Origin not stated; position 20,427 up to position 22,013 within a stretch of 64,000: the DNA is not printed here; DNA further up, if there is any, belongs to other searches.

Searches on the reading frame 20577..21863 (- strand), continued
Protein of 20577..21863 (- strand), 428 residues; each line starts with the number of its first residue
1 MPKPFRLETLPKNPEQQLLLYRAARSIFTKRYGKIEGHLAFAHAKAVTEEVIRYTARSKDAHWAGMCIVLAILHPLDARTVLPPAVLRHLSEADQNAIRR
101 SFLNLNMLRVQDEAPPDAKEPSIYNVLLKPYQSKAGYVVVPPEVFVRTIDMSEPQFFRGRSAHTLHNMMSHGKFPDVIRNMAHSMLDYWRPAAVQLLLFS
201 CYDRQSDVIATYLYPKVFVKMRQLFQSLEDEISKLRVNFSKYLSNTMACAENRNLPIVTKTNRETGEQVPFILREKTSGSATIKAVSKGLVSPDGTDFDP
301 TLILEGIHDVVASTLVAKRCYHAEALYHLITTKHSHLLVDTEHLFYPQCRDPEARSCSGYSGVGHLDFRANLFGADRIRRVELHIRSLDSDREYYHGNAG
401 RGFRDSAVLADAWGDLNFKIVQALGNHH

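Call 61: search_protein_families(library=padloc, proteins=[window:20577-21863:-], max_evalue=0.1)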
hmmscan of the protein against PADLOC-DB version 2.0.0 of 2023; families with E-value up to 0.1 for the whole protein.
window:20577-21863:- (428 aa): 0 families

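Call 63: find_homologous_proteins(query=P0055, max_evalue=0.00001)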
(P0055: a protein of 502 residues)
Query P0055 (502 aa): 290 proteins with E <= 0.00001 among 7910 candidates; the best 120 are listed.
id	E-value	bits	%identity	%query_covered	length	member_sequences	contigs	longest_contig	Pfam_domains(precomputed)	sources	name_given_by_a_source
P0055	0.0e+0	1128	100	100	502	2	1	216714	PF04607.24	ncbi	ncbi:MAG: hypothetical protein QXS93_02230 [Candidatus Micrarchaeia archaeon]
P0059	1.0e-138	482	49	97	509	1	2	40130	PF04607.24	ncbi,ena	-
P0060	1.7e-136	474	47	99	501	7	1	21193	PF04607.24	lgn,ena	-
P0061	6.3e-55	205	33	87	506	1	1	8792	PF04607.24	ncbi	-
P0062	2.0e-14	72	31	43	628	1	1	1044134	PF04607.24,PF13328.13,PF02824.28,PF01966.29,PF13291.13,PF01842.32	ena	-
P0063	3.2e-14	71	32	42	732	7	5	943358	PF04607.24,PF13328.13,PF19296.6,PF02824.28,PF01966.29,PF13291.13,PF28438.1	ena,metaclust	metaclust:\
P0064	4.6e-14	71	28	60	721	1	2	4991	PF04607.24,PF13328.13,PF19296.6,PF02824.28,PF01966.29,PF13291.13,PF28438.1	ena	-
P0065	7.7e-14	70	33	42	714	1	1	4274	PF04607.24,PF13328.13,PF19296.6,PF02824.28,PF01966.29,PF13291.13,PF01842.32,PF28438.1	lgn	-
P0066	1.2e-13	69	31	41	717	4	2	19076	PF04607.24,PF13328.13,PF19296.6,PF02824.28,PF13291.13,PF01842.32,PF28438.1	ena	-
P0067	1.6e-13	69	28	60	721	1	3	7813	PF04607.24,PF13328.13,PF19296.6,PF02824.28,PF01966.29,PF13291.13,PF28438.1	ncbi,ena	-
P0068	2.2e-13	68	31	41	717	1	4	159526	PF04607.24,PF13328.13,PF19296.6,PF02824.28,PF13291.13,PF01842.32,PF28438.1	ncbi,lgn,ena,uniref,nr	ncbi:RelA/SpoT family protein [uncultured Cardiobacterium sp.]|uniref:RelA/SpoT family protein n=1 T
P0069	3.0e-13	68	28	55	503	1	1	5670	PF04607.24,PF13328.13,PF02824.28,PF01966.29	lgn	-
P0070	3.3e-13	68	30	57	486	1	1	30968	PF04607.24,PF13328.13,PF02824.28,PF01966.29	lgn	-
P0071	3.5e-13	68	27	60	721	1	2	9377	PF04607.24,PF13328.13,PF19296.6,PF02824.28,PF01966.29,PF13291.13,PF28438.1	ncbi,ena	-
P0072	4.3e-13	67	29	54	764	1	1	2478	PF04607.24,PF13328.13,PF19296.6,PF02824.28,PF01966.29,PF13291.13,PF01842.32,PF28438.1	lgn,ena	-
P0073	5.2e-13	67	32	42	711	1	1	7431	PF04607.24,PF13328.13,PF19296.6,PF02824.28,PF01966.29,PF13291.13,PF28438.1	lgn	-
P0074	5.5e-13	67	29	55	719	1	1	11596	PF04607.24,PF13328.13,PF19296.6,PF02824.28,PF01966.29,PF13291.13,PF28438.1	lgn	-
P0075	5.6e-13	67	30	41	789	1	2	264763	PF04607.24,PF13328.13,PF19296.6,PF02824.28,PF01966.29,PF13291.13,PF28438.1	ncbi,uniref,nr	ncbi:RelA/SpoT family protein [Roseomonas xinghualingensis]|uniref:RelA/SpoT family protein n=1 Tax=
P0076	3.3e-12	64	27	66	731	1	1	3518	PF04607.24,PF13328.13,PF19296.6,PF02824.28,PF13291.13,PF01842.32,PF28438.1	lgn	-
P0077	3.3e-12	64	28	64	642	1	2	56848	PF04607.24,PF13328.13,PF02824.28,PF01966.29,PF13291.13,PF28438.1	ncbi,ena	-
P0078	4.1e-12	64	28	55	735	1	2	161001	PF04607.24,PF13328.13,PF19296.6,PF02824.28,PF01966.29,PF13291.13,PF01842.32,PF28438.1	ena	-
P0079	6.1e-12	64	30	54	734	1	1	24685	PF04607.24,PF13328.13,PF19296.6,PF02824.28,PF01966.29,PF13291.13,PF28438.1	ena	-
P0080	6.8e-12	63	29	89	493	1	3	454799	PF04607.24,PF13328.13,PF02824.28,PF01966.29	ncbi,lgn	-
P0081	1.1e-11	63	31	54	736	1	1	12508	PF04607.24,PF13328.13,PF19296.6,PF02824.28,PF01966.29,PF13291.13,PF28438.1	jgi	jgi:GTP pyrophosphokinase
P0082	1.2e-11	63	29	60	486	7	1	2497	PF04607.24,PF13328.13,PF02824.28,PF01966.29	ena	-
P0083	1.3e-11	62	29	58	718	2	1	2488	PF04607.24,PF13328.13,PF19296.6,PF02824.28,PF01966.29,PF13291.13,PF01842.32,PF28438.1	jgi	jgi:GTP diphosphokinase / guanosine-3',5'-bis(diphosphate) 3'-diphosphatase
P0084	1.5e-11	62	28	63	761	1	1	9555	PF04607.24,PF13328.13,PF02824.28,PF28438.1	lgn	-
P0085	1.6e-11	62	28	55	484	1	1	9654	PF04607.24,PF13328.13,PF02824.28,PF01966.29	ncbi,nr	ncbi:MAG: RelA/SpoT family protein [Patescibacteria group bacterium]|nr:RelA/SpoT family protein [Pa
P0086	2.7e-11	61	29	54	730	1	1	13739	PF04607.24,PF13328.13,PF19296.6,PF02824.28,PF01966.29,PF13291.13,PF01842.32,PF28438.1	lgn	-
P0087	2.7e-11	61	28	64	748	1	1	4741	PF04607.24,PF13328.13,PF19296.6,PF02824.28,PF01966.29,PF13291.13,PF01842.32,PF28438.1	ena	-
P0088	3.3e-11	61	30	54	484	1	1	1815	PF04607.24,PF13328.13,PF02824.28,PF01966.29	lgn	-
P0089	3.8e-11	61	26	64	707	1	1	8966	PF04607.24,PF13328.13,PF02824.28,PF01966.29,PF28438.1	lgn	-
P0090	4.6e-11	61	27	63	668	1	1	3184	PF04607.24,PF13328.13,PF02824.28,PF13291.13,PF28438.1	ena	-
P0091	5.1e-11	60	28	58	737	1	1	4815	PF04607.24,PF13328.13,PF19296.6,PF02824.28,PF01966.29,PF13291.13,PF28438.1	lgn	-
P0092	6.1e-11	60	33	42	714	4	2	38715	PF04607.24,PF13328.13,PF19296.6,PF02824.28,PF13291.13,PF28438.1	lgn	-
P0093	6.4e-11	60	30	54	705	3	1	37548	PF04607.24,PF13328.13,PF19296.6,PF02824.28,PF01966.29,PF13291.13,PF28438.1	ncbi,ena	-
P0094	6.5e-11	60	30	42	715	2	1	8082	PF04607.24,PF13328.13,PF19296.6,PF02824.28,PF01966.29,PF13291.13,PF28438.1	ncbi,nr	ncbi:MAG: bifunctional (p)ppGpp synthetase/guanosine-3',5'-bis(diphosphate) 3'-pyrophosphohydrolase 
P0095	6.5e-11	60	28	61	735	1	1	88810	PF04607.24,PF13328.13,PF19296.6,PF02824.28,PF01966.29,PF13291.13,PF28438.1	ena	-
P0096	8.1e-11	60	34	40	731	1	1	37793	PF04607.24,PF13328.13,PF19296.6,PF02824.28,PF01966.29,PF13291.13,PF01842.32,PF28438.1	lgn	-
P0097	8.3e-11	60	30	42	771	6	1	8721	PF04607.24,PF13328.13,PF19296.6,PF02824.28,PF01966.29,PF13291.13,PF01842.32,PF28438.1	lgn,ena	-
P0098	1.0e-10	60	30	41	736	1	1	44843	PF04607.24,PF13328.13,PF19296.6,PF02824.28,PF13291.13,PF28438.1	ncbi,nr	ncbi:MAG: bifunctional (p)ppGpp synthetase/guanosine-3',5'-bis(diphosphate) 3'-pyrophosphohydrolase 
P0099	1.1e-10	59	30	42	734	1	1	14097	PF04607.24,PF13328.13,PF19296.6,PF02824.28,PF13291.13,PF28438.1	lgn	-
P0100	1.1e-10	59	28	59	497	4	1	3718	PF04607.24,PF13328.13,PF02824.28,PF01966.29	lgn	-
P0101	1.2e-10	59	30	54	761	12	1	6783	PF04607.24,PF13328.13,PF19296.6,PF02824.28,PF01966.29,PF13291.13,PF28438.1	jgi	-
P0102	1.3e-10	59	28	54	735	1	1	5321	PF04607.24,PF13328.13,PF19296.6,PF02824.28,PF01966.29,PF13291.13,PF28438.1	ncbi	-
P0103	1.5e-10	59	27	64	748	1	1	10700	PF04607.24,PF13328.13,PF19296.6,PF02824.28,PF01966.29,PF13291.13,PF01842.32,PF28438.1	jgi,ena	-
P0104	1.6e-10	59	33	37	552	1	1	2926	PF04607.24,PF19296.6,PF02824.28,PF13291.13,PF01842.32,PF28438.1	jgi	jgi:GTP pyrophosphokinase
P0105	1.6e-10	59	27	54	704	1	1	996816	PF04607.24,PF13328.13,PF02824.28,PF22629.3,PF13291.13,PF01842.32,PF28438.1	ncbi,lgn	ncbi:Bifunctional (p)ppGpp synthetase/guanosine-3',5'-bis(diphosphate) 3'-pyrophosphohydrolase [Cand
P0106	1.6e-10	59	30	54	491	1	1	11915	PF04607.24,PF13328.13,PF02824.28,PF01966.29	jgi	jgi:GTP diphosphokinase / guanosine-3',5'-bis(diphosphate) 3'-diphosphatase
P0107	1.6e-10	59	29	58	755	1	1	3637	PF04607.24,PF13328.13,PF19296.6,PF02824.28,PF01966.29,PF13291.13,PF01842.32,PF28438.1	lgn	-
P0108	1.7e-10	59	29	58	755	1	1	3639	PF04607.24,PF13328.13,PF19296.6,PF02824.28,PF01966.29,PF13291.13,PF01842.32,PF28438.1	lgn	-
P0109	1.7e-10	59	28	54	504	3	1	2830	PF04607.24,PF13328.13,PF02824.28,PF01966.29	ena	-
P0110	1.8e-10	59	28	60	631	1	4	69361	PF04607.24,PF13328.13,PF02824.28,PF13291.13,PF28438.1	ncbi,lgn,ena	-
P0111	1.9e-10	59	26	63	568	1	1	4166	PF04607.24,PF13328.13,PF19296.6,PF02824.28,PF13291.13,PF01842.32,PF28438.1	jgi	jgi:GTP pyrophosphokinase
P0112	2.1e-10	58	32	42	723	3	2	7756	PF04607.24,PF13328.13,PF19296.6,PF02824.28,PF01966.29,PF13291.13,PF28438.1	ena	-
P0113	2.2e-10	58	29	54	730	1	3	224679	PF04607.24,PF13328.13,PF19296.6,PF02824.28,PF01966.29,PF13291.13,PF01842.32,PF28438.1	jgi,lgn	jgi:GTP pyrophosphokinase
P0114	2.2e-10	58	29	54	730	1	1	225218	PF04607.24,PF13328.13,PF19296.6,PF02824.28,PF01966.29,PF13291.13,PF01842.32,PF28438.1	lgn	-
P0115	3.0e-10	58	29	54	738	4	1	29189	PF04607.24,PF13328.13,PF19296.6,PF02824.28,PF01966.29,PF13291.13,PF28438.1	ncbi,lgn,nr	ncbi:MAG: bifunctional (p)ppGpp synthetase/guanosine-3',5'-bis(diphosphate) 3'-pyrophosphohydrolase 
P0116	3.1e-10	58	26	59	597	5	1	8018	PF04607.24,PF13328.13,PF02824.28,PF01966.29,PF28438.1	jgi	-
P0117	3.1e-10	58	27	61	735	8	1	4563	PF04607.24,PF13328.13,PF19296.6,PF02824.28,PF01966.29,PF13291.13,PF28438.1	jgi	jgi:GTP pyrophosphokinase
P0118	3.5e-10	58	29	54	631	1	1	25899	PF04607.24,PF13328.13,PF02824.28,PF28438.1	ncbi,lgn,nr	ncbi:HD domain-containing protein [Candidatus Pacearchaeota archaeon]|nr:HD domain-containing protei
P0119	4.4e-10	57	28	54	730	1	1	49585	PF04607.24,PF13328.13,PF19296.6,PF02824.28,PF01966.29,PF13291.13,PF01842.32,PF28438.1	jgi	jgi:GTP diphosphokinase / guanosine-3',5'-bis(diphosphate) 3'-diphosphatase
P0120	4.5e-10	57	27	58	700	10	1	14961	PF04607.24,PF13328.13,PF19296.6,PF02824.28,PF01966.29,PF13291.13,PF01842.32,PF28438.1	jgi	-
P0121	4.7e-10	57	27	59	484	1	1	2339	PF04607.24,PF13328.13,PF02824.28,PF01966.29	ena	-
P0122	5.1e-10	57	29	54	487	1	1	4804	PF04607.24,PF13328.13,PF02824.28,PF01966.29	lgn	-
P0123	5.5e-10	57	32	48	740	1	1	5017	PF04607.24,PF13328.13,PF19296.6,PF02824.28,PF13291.13,PF01842.32,PF28438.1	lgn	-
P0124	5.5e-10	57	28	42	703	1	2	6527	PF04607.24,PF13328.13,PF19296.6,PF02824.28,PF01966.29,PF13291.13,PF01842.32,PF28438.1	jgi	jgi:GTP pyrophosphokinase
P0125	5.5e-10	57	28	42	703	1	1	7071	PF04607.24,PF13328.13,PF19296.6,PF02824.28,PF01966.29,PF13291.13,PF01842.32,PF28438.1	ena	-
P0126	5.5e-10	57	28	42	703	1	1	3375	PF04607.24,PF13328.13,PF19296.6,PF02824.28,PF01966.29,PF13291.13,PF01842.32,PF28438.1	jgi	jgi:GTP pyrophosphokinase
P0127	5.6e-10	57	28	42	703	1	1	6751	PF04607.24,PF13328.13,PF19296.6,PF02824.28,PF01966.29,PF13291.13,PF01842.32,PF28438.1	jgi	jgi:GTP pyrophosphokinase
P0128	6.2e-10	57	28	54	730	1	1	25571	PF04607.24,PF13328.13,PF19296.6,PF02824.28,PF01966.29,PF13291.13,PF01842.32,PF28438.1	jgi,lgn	-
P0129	6.6e-10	57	26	64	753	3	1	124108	PF04607.24,PF13328.13,PF19296.6,PF02824.28,PF01966.29,PF13291.13,PF28438.1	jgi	jgi:GTP pyrophosphokinase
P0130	6.6e-10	57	25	65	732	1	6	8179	PF04607.24,PF13328.13,PF19296.6,PF02824.28,PF01966.29,PF13291.13,PF28438.1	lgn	-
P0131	7.1e-10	57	30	41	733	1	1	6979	PF04607.24,PF13328.13,PF19296.6,PF02824.28,PF13291.13,PF28438.1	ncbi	-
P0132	8.3e-10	57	28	60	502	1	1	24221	PF04607.24,PF13328.13,PF02824.28,PF01966.29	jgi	jgi:GTP pyrophosphokinase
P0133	8.5e-10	56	23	68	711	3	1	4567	PF04607.24,PF13328.13,PF19296.6,PF02824.28,PF01966.29,PF22629.3,PF13291.13,PF28438.1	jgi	jgi:guanosine-3',5'-bis(diphosphate) 3'-pyrophosphohydrolase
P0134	9.3e-10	56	29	54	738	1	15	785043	PF04607.24,PF13328.13,PF19296.6,PF02824.28,PF01966.29,PF13291.13,PF28438.1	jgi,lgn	jgi:GTP pyrophosphokinase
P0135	9.3e-10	56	29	54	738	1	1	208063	PF04607.24,PF13328.13,PF19296.6,PF02824.28,PF01966.29,PF13291.13,PF28438.1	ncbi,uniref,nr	ncbi:MAG: (p)ppGpp synthetase [Candidatus Thermofonsia Clade 1 bacterium]|uniref:(P)ppGpp synthetase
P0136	9.5e-10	56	26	63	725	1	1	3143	PF04607.24,PF13328.13,PF19296.6,PF02824.28,PF13291.13,PF28438.1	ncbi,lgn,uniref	ncbi:Inactive (p)ppGpp 3'-pyrophosphohydrolase domain / GTP pyrophosphokinase, (p)ppGpp synthetase I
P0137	1.4e-9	56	28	60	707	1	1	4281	PF04607.24,PF13328.13,PF19296.6,PF02824.28,PF01966.29,PF22629.3,PF13291.13,PF01842.32,PF28438.1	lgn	-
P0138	1.4e-9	56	30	41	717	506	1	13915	PF04607.24,PF13328.13,PF19296.6,PF02824.28,PF13291.13,PF28438.1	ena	-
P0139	1.4e-9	56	26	65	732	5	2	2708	PF04607.24,PF13328.13,PF19296.6,PF02824.28,PF01966.29,PF13291.13,PF28438.1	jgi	jgi:guanosine-3',5'-bis(diphosphate) 3'-pyrophosphohydrolase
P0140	1.5e-9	56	26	84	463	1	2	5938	PF04607.24,PF13328.13,PF02824.28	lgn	-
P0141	1.7e-9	55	28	54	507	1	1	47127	PF04607.24,PF13328.13,PF02824.28,PF01966.29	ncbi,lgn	-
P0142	1.9e-9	55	25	63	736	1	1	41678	PF04607.24,PF13328.13,PF19296.6,PF02824.28,PF01966.29,PF13291.13,PF01842.32,PF28438.1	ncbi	-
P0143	2.0e-9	55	27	58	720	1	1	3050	PF04607.24,PF13328.13,PF19296.6,PF02824.28,PF01966.29,PF13291.13,PF01842.32,PF28438.1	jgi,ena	-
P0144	2.4e-9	55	30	54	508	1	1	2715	PF04607.24,PF13328.13,PF02824.28,PF01966.29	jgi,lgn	jgi:GTP pyrophosphokinase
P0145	2.4e-9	55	25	64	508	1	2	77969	PF04607.24,PF13328.13,PF02824.28,PF01966.29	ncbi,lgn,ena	-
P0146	2.5e-9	55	24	68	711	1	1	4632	PF04607.24,PF13328.13,PF19296.6,PF02824.28,PF01966.29,PF22629.3,PF13291.13,PF01842.32,PF28438.1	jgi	jgi:GTP diphosphokinase / guanosine-3',5'-bis(diphosphate) 3'-diphosphatase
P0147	2.8e-9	55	26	63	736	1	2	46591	PF04607.24,PF13328.13,PF19296.6,PF02824.28,PF01966.29,PF13291.13,PF01842.32,PF28438.1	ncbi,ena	-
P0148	3.0e-9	55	32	41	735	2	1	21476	PF04607.24,PF13328.13,PF19296.6,PF02824.28,PF01966.29,PF13291.13,PF01842.32,PF28438.1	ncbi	ncbi:MAG: bifunctional (p)ppGpp synthetase/guanosine-3',5'-bis(diphosphate) 3'-pyrophosphohydrolase 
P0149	3.1e-9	55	27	54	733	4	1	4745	PF04607.24,PF13328.13,PF19296.6,PF02824.28,PF22629.3,PF13291.13,PF01842.32,PF28438.1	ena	-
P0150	3.3e-9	55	31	41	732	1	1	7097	PF04607.24,PF13328.13,PF19296.6,PF02824.28,PF01966.29,PF13291.13,PF01842.32,PF28438.1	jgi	jgi:RelA/SpoT family (p)ppGpp synthetase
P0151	3.3e-9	55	28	54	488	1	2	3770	PF04607.24,PF13328.13,PF02824.28,PF01966.29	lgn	-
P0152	3.3e-9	55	26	65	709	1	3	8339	PF04607.24,PF13328.13,PF19296.6,PF02824.28,PF13291.13,PF01842.32,PF28438.1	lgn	-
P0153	3.6e-9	54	25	65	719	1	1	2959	PF04607.24,PF13328.13,PF19296.6,PF02824.28,PF13291.13,PF28438.1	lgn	-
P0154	4.1e-9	54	27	42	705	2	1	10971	PF04607.24,PF13328.13,PF19296.6,PF02824.28,PF01966.29,PF22629.3,PF13291.13,PF01842.32,PF28438.1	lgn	-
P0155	4.2e-9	54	25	73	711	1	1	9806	PF04607.24,PF13328.13,PF19296.6,PF02824.28,PF01966.29,PF13291.13,PF01842.32,PF28438.1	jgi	jgi:GTP pyrophosphokinase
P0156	4.7e-9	54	26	59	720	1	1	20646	PF04607.24,PF13328.13,PF19296.6,PF02824.28,PF01966.29,PF13291.13,PF01842.32,PF28438.1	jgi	jgi:guanosine-3',5'-bis(diphosphate) 3'-pyrophosphohydrolase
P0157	5.0e-9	54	25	65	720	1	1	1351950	PF04607.24,PF13328.13,PF19296.6,PF02824.28,PF13291.13,PF28438.1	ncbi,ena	-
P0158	5.2e-9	54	28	62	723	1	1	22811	PF04607.24,PF13328.13,PF19296.6,PF02824.28,PF13291.13,PF01842.32,PF28438.1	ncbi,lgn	-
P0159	5.6e-9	54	24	68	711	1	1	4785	PF04607.24,PF13328.13,PF19296.6,PF02824.28,PF01966.29,PF22629.3,PF13291.13,PF01842.32,PF28438.1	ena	-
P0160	5.7e-9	54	28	59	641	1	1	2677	PF04607.24,PF13328.13,PF02824.28,PF13291.13,PF28438.1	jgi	jgi:GTP pyrophosphokinase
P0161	5.8e-9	54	28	54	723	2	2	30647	PF04607.24,PF13328.13,PF19296.6,PF02824.28,PF01966.29,PF13291.13,PF28438.1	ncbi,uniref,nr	ncbi:MAG: (p)ppGpp synthetase [Candidatus Thermofonsia Clade 1 bacterium]|uniref:(P)ppGpp synthetase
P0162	6.8e-9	53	30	41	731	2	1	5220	PF04607.24,PF13328.13,PF19296.6,PF02824.28,PF01966.29,PF13291.13,PF28438.1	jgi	jgi:GTP pyrophosphokinase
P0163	7.2e-9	53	27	42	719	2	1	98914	PF04607.24,PF13328.13,PF19296.6,PF02824.28,PF01966.29,PF13291.13,PF28438.1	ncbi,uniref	ncbi:bifunctional (p)ppGpp synthetase/guanosine-3',5'-bis(diphosphate) 3'-pyrophosphohydrolase [Font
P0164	7.3e-9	53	28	58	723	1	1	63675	PF04607.24,PF13328.13,PF19296.6,PF02824.28,PF02597.27,PF13291.13,PF28438.1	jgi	-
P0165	8.2e-9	53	28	42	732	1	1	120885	PF04607.24,PF13328.13,PF19296.6,PF02824.28,PF01966.29,PF13291.13,PF01842.32,PF28438.1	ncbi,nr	ncbi:MAG: bifunctional (p)ppGpp synthetase/guanosine-3',5'-bis(diphosphate) 3'-pyrophosphohydrolase 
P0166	8.2e-9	53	29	54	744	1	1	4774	PF04607.24,PF13328.13,PF19296.6,PF02824.28,PF13291.13,PF01842.32,PF28438.1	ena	-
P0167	8.3e-9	53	27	42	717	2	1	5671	PF04607.24,PF13328.13,PF19296.6,PF02824.28,PF01966.29,PF13291.13,PF28438.1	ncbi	ncbi:MAG: RelA/SpoT family protein [Gammaproteobacteria bacterium]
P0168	8.6e-9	53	27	55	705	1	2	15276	PF04607.24,PF13328.13,PF19296.6,PF02824.28,PF01966.29,PF13291.13,PF28438.1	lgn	-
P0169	8.6e-9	53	27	55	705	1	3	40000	PF04607.24,PF13328.13,PF19296.6,PF02824.28,PF01966.29,PF13291.13,PF28438.1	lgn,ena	-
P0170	8.9e-9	53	27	55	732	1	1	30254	PF04607.24,PF13328.13,PF19296.6,PF02824.28,PF01966.29,PF13291.13,PF28438.1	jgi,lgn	-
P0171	9.0e-9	53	27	55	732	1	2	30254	PF04607.24,PF13328.13,PF19296.6,PF02824.28,PF01966.29,PF13291.13,PF28438.1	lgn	-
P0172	9.7e-9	53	28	41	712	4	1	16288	PF04607.24,PF13328.13,PF19296.6,PF02824.28,PF01966.29,PF13291.13,PF28438.1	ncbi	-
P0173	9.8e-9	53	25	69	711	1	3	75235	PF04607.24,PF13328.13,PF19296.6,PF02824.28,PF01966.29,PF13291.13,PF01842.32,PF28438.1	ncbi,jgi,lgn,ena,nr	ncbi:MAG TPA: bifunctional (p)ppGpp synthetase/guanosine-3',5'-bis(diphosphate) 3'-pyrophosphohydrol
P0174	1.2e-8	53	27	55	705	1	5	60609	PF04607.24,PF13328.13,PF19296.6,PF02824.28,PF01966.29,PF13291.13,PF28438.1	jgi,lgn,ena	-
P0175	1.2e-8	53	27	55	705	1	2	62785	PF04607.24,PF13328.13,PF19296.6,PF02824.28,PF01966.29,PF13291.13,PF28438.1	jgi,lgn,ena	-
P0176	1.2e-8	53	27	55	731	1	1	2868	PF04607.24,PF13328.13,PF19296.6,PF02824.28,PF01966.29,PF13291.13,PF28438.1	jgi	jgi:GTP pyrophosphokinase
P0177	1.2e-8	53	27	55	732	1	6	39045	PF04607.24,PF13328.13,PF19296.6,PF02824.28,PF01966.29,PF13291.13,PF28438.1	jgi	jgi:GTP pyrophosphokinase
